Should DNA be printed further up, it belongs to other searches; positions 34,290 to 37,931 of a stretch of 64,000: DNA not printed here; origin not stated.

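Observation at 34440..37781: Sensor histidine kinase translationally fused to the radical-SAM hydrogenase maturase HydG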

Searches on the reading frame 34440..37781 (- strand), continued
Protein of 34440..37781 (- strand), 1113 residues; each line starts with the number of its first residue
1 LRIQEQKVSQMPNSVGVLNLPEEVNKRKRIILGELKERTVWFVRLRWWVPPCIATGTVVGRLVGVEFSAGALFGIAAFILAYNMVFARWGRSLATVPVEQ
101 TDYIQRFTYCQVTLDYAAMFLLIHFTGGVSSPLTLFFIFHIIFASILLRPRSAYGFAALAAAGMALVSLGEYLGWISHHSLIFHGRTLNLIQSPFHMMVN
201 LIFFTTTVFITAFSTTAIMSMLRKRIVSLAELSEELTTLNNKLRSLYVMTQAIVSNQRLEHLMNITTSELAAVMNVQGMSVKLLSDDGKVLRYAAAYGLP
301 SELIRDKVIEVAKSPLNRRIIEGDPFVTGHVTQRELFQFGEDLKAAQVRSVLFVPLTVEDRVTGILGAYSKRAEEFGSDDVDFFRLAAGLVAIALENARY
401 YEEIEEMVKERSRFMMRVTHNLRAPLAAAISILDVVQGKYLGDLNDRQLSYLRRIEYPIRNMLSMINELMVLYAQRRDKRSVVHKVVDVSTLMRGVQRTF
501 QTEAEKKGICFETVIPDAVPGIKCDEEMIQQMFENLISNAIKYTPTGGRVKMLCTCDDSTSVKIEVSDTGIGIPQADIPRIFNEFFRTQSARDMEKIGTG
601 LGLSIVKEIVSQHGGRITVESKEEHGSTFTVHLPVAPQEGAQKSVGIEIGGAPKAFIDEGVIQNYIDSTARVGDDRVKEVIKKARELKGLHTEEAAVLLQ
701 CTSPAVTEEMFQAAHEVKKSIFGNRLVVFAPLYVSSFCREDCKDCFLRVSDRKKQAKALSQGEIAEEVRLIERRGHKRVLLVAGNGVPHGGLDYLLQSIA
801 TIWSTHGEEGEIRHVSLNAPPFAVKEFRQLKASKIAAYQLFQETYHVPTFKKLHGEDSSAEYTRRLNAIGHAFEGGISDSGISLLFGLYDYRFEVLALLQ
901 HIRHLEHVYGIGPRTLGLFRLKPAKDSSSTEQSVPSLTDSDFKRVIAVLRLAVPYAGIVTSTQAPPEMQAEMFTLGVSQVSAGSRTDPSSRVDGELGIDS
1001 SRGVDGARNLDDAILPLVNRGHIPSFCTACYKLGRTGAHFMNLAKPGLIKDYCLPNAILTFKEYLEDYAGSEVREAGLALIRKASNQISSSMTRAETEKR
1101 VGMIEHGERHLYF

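Call 44: search_protein_families(library=ncbifam, proteins=[P0002, P0012, P0003, P0022, L003:11983-13389:+, L004:11910-13322:+], max_evalue=1e-40)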
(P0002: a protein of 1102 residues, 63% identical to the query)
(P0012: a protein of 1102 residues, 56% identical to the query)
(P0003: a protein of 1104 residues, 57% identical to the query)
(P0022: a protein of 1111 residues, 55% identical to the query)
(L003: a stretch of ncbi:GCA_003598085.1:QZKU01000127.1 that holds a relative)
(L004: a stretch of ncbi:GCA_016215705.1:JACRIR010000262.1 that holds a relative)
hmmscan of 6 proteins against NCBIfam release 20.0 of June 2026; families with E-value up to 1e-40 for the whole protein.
P0002 (1102 aa): 8 families
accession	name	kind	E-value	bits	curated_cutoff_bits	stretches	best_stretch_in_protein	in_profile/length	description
TIGR03955.1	rSAM_HydG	equivalog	2.1e-115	385.9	312.15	1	672-1102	33-470/470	[FeFe] hydrogenase H-cluster radical SAM maturase HydG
NF046044.1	PnpS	equivalog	1.3e-51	175.8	400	1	400-631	162-390/390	two-component system histidine kinase PnpS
TIGR02351.2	thiH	equivalog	2.5e-50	171.6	380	1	672-978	25-321/364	2-iminoacetate synthase ThiH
NF033092.0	HK_WalK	equivalog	1.1e-49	169.6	725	1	401-631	365-593/594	cell wall metabolism sensor histidine kinase WalK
TIGR02966.1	phoR_proteo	equivalog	4.2e-49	167.3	334.2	1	399-630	105-333/333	phosphate regulon sensor histidine kinase PhoR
NF006800.0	PRK09303.1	equivalog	3e-45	154.8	342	1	397-634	140-379/383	histidine kinase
NF008302.0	PRK11091.1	equivalog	3.4e-41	141.3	838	1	393-641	268-514/779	aerobic respiration two-component sensor histidine kinase ArcB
NF041735.1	hist_kin_RppB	equivalog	6.3e-41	140.6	400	1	408-631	216-438/438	two-component system sensor histidine kinase RppB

P0012 (1102 aa): 8 families
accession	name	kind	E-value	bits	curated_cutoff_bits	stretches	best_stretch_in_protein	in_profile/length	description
TIGR03955.1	rSAM_HydG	equivalog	8.7e-164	545.4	312.15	1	642-1102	7-470/470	[FeFe] hydrogenase H-cluster radical SAM maturase HydG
TIGR02351.2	thiH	equivalog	4e-93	312.4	380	1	669-1014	24-359/364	2-iminoacetate synthase ThiH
NF046044.1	PnpS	equivalog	6.8e-54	183.4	400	1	396-624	163-390/390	two-component system histidine kinase PnpS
NF033092.0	HK_WalK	equivalog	2.5e-52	178.3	725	1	397-625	366-594/594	cell wall metabolism sensor histidine kinase WalK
TIGR02966.1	phoR_proteo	equivalog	4.6e-50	170.5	334.2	1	395-622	106-332/333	phosphate regulon sensor histidine kinase PhoR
NF006800.0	PRK09303.1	equivalog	1.1e-46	159.5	342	1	395-627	143-379/383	histidine kinase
NF008468.0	PRK11360.1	equivalog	2.7e-42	145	646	1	405-627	398-610/616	two-component system sensor histidine kinase AtoS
NF045595.1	HK_scytonemin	equivalog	1.5e-41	142.6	865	1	388-625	400-635/637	scytonemin biosynthesis sensor histidine kinase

P0003 (1104 aa): 8 families
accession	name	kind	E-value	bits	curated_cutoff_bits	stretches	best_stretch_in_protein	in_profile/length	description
TIGR03955.1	rSAM_HydG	equivalog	2.2e-158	527.5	312.15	1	646-1104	9-470/470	[FeFe] hydrogenase H-cluster radical SAM maturase HydG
TIGR02351.2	thiH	equivalog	3.1e-87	293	380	1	673-1015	26-358/364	2-iminoacetate synthase ThiH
NF046044.1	PnpS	equivalog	4.4e-55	187.3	400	1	400-627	166-390/390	two-component system histidine kinase PnpS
NF033092.0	HK_WalK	equivalog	1e-53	182.9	725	1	398-628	366-594/594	cell wall metabolism sensor histidine kinase WalK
TIGR02966.1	phoR_proteo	equivalog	8.2e-50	169.7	334.2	1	396-626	106-333/333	phosphate regulon sensor histidine kinase PhoR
NF006800.0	PRK09303.1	equivalog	7.3e-45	153.5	342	1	402-630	149-379/383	histidine kinase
NF041735.1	hist_kin_RppB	equivalog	1.2e-42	146.2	400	1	406-627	218-438/438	two-component system sensor histidine kinase RppB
NF045911.1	TCSHisKinNblS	equivalog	2.8e-42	144.9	1000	1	400-627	384-619/621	two-component system sensor histidine kinase NblS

P0022 (1111 aa): 7 families
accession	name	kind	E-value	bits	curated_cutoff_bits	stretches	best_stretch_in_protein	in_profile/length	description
TIGR03955.1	rSAM_HydG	equivalog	9.9e-165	548.5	312.15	1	651-1111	7-470/470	[FeFe] hydrogenase H-cluster radical SAM maturase HydG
TIGR02351.2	thiH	equivalog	8.1e-90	301.5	380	1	671-1022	21-358/364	2-iminoacetate synthase ThiH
NF046044.1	PnpS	equivalog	1.1e-51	176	400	1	405-633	163-390/390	two-component system histidine kinase PnpS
NF033092.0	HK_WalK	equivalog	1.7e-51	175.5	725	1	408-633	368-593/594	cell wall metabolism sensor histidine kinase WalK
NF006800.0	PRK09303.1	equivalog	7.3e-48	163.4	342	1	400-637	139-380/383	histidine kinase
TIGR02966.1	phoR_proteo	equivalog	3.7e-46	157.7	334.2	1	404-632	106-333/333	phosphate regulon sensor histidine kinase PhoR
NF045595.1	HK_scytonemin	equivalog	1e-42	146.4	865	1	400-635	403-636/637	scytonemin biosynthesis sensor histidine kinase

L003:11983-13389:+ (468 aa): 2 families
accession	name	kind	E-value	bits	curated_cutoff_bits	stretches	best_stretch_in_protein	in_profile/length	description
TIGR03955.1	rSAM_HydG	equivalog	9.1e-165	548.6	312.15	1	7-468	6-470/470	[FeFe] hydrogenase H-cluster radical SAM maturase HydG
TIGR02351.2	thiH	equivalog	1.1e-91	307.7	380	1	34-380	23-359/364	2-iminoacetate synthase ThiH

L004:11910-13322:+ (470 aa): 2 families
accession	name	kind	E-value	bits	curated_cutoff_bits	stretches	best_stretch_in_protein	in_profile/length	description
TIGR03955.1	rSAM_HydG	equivalog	3.7e-163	543.3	312.15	1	11-470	8-470/470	[FeFe] hydrogenase H-cluster radical SAM maturase HydG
TIGR02351.2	thiH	equivalog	1e-91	307.8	380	1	33-382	20-359/364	2-iminoacetate synthase ThiH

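Call 47: find_encoding_contigs(protein=P0001, flank=2000, max_places=3)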
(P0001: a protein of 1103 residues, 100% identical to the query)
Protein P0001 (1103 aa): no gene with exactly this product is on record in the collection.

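Call 48: find_encoding_contigs(protein=P0041, flank=10000, max_places=2)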
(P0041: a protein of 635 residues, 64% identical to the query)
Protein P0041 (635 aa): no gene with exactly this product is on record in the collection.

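Call 49: list_cluster_members(proteins=[P0001, P0041, P0051, P0043, P0027, P0028, P0032, P0034, P0036, P0002])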
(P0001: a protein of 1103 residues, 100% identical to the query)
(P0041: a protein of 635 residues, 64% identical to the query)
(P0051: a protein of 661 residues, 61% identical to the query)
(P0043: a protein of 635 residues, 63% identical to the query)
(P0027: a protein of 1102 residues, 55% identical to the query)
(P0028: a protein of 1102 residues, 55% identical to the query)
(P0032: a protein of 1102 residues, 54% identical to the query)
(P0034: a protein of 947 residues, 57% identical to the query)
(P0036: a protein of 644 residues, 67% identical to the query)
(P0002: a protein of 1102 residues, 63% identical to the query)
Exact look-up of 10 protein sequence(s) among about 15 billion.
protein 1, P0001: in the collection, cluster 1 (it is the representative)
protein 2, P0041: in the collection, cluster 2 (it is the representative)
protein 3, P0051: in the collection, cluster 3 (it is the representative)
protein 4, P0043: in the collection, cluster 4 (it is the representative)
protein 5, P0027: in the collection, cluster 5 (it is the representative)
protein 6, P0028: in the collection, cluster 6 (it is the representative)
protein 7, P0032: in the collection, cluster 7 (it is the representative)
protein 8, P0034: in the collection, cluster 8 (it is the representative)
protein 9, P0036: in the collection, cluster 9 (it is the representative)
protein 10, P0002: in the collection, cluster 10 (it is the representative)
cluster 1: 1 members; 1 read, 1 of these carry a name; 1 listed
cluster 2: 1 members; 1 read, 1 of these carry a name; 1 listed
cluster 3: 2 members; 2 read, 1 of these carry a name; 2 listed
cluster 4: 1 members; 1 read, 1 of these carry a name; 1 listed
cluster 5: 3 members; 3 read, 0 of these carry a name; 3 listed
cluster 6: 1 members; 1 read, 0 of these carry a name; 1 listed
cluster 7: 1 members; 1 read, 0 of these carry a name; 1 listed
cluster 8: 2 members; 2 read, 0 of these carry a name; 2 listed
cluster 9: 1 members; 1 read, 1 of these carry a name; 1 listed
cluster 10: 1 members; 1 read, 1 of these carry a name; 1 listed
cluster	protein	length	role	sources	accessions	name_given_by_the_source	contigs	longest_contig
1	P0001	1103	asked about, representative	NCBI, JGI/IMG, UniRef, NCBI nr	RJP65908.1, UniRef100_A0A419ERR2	MAG: [FeFe] hydrogenase H-cluster radical SAM maturase HydG [Candidatus Abyssobacteria ... | histidine kinase n=1 Tax=Candidatus Abyssobacteria bacterium SURF_17 TaxID=2093361 ... | MAG: [FeFe] hydrogenase H-cluster radical SAM maturase HydG [Candidatus Abyssubacteria ...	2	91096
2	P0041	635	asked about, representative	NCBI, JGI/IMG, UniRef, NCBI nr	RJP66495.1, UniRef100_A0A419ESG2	MAG: sensor histidine kinase [Candidatus Abyssobacteria bacterium SURF_17] | histidine kinase n=1 Tax=Candidatus Abyssobacteria bacterium SURF_17 TaxID=2093361 ... | MAG: sensor histidine kinase [Candidatus Abyssubacteria bacterium SURF_17]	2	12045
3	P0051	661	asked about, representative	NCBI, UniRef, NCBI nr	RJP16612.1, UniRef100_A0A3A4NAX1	MAG: GAF domain-containing protein [Candidatus Abyssobacteria bacterium SURF_5] | histidine kinase n=1 Tax=Abyssobacteria bacterium (strain SURF_5) TaxID=2093360 ... | MAG: GAF domain-containing protein [Candidatus Abyssubacteria bacterium SURF_5]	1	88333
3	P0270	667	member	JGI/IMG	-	-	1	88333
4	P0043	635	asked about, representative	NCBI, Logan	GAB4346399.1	MAG: hypothetical protein Kow0099_27550 [Candidatus Abyssubacteria bacterium]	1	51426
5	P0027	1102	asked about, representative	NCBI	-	-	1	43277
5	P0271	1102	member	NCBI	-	-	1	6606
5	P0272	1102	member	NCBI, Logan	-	-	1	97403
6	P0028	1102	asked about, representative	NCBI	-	-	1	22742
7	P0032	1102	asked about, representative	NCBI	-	-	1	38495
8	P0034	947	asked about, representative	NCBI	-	-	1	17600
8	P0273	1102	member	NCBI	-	-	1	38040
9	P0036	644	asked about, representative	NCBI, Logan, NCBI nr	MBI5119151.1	GAF domain-containing protein [Candidatus Poribacteria bacterium]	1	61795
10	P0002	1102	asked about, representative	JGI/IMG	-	2-iminoacetate synthase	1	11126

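Call 50: find_related_loci(query=P0041, collection=genome_contigs, flank=10000)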
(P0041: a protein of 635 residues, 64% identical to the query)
Query P0041 (635 aa) in genome_contigs; peptide patterns used: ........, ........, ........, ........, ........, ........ (x = any residue, [..] = any of these).
598 stretches matched a pattern (row limit reached: there are more); 96 encode a relative of the query (tblastn E <= 1e-3); the best 80 are kept; 80 distinct loci.
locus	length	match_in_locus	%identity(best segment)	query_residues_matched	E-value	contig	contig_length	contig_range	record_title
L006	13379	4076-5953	74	10-635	0e+0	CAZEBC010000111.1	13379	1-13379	MAG TPA_asm: uncultured bacterium isolate binchicken_co107_64 genome assembly, contig: NODE_10773_length_13379_cov_10.19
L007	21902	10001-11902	73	1-632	0e+0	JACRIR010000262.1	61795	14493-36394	MAG: Candidatus Poribacteria bacterium isolate NC_groundwater_1808_Pr3_B-0.1um_54_35 SR-2_scaffold_141_4051258, whole ge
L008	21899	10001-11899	71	1-633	0e+0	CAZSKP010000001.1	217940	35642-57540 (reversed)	MAG TPA_asm: uncultured bacterium isolate binchicken_co294_12 genome assembly, contig: NODE_80_length_217940_cov_7.44444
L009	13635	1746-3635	65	1-630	0e+0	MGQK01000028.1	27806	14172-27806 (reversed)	MAG: Deltaproteobacteria bacterium RBG_13_61_14 RBG_13_scaffold_1464, whole genome shotgun sequence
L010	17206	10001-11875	65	9-633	0e+0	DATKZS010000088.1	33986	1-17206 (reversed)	MAG TPA_asm: bacterium isolate SMAG_U14251 k141_4754620, whole genome shotgun sequence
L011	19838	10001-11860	60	10-632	0e+0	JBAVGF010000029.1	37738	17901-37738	MAG: Thermodesulfobacteriota bacterium isolate MFD06953_ilm_asm_bin13 k127_2729, whole genome shotgun sequence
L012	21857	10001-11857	62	12-631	0e+0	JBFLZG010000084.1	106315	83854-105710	MAG: bacterium isolate MAG105 MAG105_84, whole genome shotgun sequence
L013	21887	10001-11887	61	1-629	0e+0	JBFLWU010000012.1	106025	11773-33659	MAG: Thermodesulfobacteriota bacterium isolate MAG040 MAG040_12, whole genome shotgun sequence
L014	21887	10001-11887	58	1-632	0e+0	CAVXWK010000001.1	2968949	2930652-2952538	MAG: uncultured delta proteobacterium isolate MFD04492.bin.2.7 genome assembly, contig: contig_16283, whole genome shotg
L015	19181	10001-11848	61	12-631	0e+0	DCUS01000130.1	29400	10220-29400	MAG TPA_asm: Syntrophaceae bacterium UBA2208 UBA2208_contig_71613, whole genome shotgun sequence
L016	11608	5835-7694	60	10-632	0e+0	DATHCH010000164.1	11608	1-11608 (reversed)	MAG TPA_asm: Thermodesulfobacteriota bacterium isolate SMAG_U12362 k141_1970488, whole genome shotgun sequence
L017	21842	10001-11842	59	10-626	0e+0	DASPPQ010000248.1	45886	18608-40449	MAG TPA_asm: Thermodesulfobacteriota bacterium isolate SMAG_U12177 k141_784643, whole genome shotgun sequence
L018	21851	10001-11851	59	10-629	0e+0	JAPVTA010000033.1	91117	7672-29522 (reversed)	MAG: Thermodesulfobacteriota bacterium isolate MW3_metabat.11 k97_74544, whole genome shotgun sequence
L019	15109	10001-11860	59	10-632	0e+0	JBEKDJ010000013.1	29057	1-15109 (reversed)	MAG: Thermodesulfobacteriota bacterium isolate SPRUCE 180 SPRUCE_180_13, whole genome shotgun sequence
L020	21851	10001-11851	59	12-631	0e+0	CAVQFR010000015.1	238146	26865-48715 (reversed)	MAG: uncultured delta proteobacterium isolate MFD05942.bin.3.282 genome assembly, contig: contig_17621, whole genome sho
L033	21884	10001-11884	58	1-632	0e+0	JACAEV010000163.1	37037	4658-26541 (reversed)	MAG: Syntrophaceae bacterium isolate L.E.D.11_1 k119_254830, whole genome shotgun sequence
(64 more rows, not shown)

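Call 52: find_related_loci(query=P0041, collection=metagenome_contigs, flank=10000)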
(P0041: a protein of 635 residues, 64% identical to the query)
Query P0041 (635 aa) in metagenome_contigs; peptide patterns used: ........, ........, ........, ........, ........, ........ (x = any residue, [..] = any of these).
600 stretches matched a pattern (row limit reached: there are more); 87 encode a relative of the query (tblastn E <= 1e-3); the best 80 are kept; 80 distinct loci.
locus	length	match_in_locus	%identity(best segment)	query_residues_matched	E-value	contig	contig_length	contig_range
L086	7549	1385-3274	66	1-630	0e+0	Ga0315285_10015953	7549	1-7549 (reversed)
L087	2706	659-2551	62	1-631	0e+0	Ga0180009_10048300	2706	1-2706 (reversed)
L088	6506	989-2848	63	11-631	0e+0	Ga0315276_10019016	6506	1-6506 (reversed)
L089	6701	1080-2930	63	11-628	0e+0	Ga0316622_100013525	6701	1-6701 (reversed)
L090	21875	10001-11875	65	9-633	0e+0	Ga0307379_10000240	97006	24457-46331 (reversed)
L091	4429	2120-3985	62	12-633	0e+0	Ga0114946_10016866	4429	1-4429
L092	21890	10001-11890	61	1-631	0e+0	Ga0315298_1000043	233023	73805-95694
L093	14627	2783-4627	59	10-627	0e+0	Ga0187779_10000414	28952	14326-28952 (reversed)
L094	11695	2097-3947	62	11-627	0e+0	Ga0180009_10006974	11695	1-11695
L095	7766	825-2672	61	14-629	0e+0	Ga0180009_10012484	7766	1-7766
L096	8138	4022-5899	58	1-629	0e+0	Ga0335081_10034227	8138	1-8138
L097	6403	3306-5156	59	10-629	0e+0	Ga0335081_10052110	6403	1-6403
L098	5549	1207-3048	59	10-626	0e+0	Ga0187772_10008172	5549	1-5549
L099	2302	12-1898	59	1-632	0e+0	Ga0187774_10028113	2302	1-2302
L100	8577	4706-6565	61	10-632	0e+0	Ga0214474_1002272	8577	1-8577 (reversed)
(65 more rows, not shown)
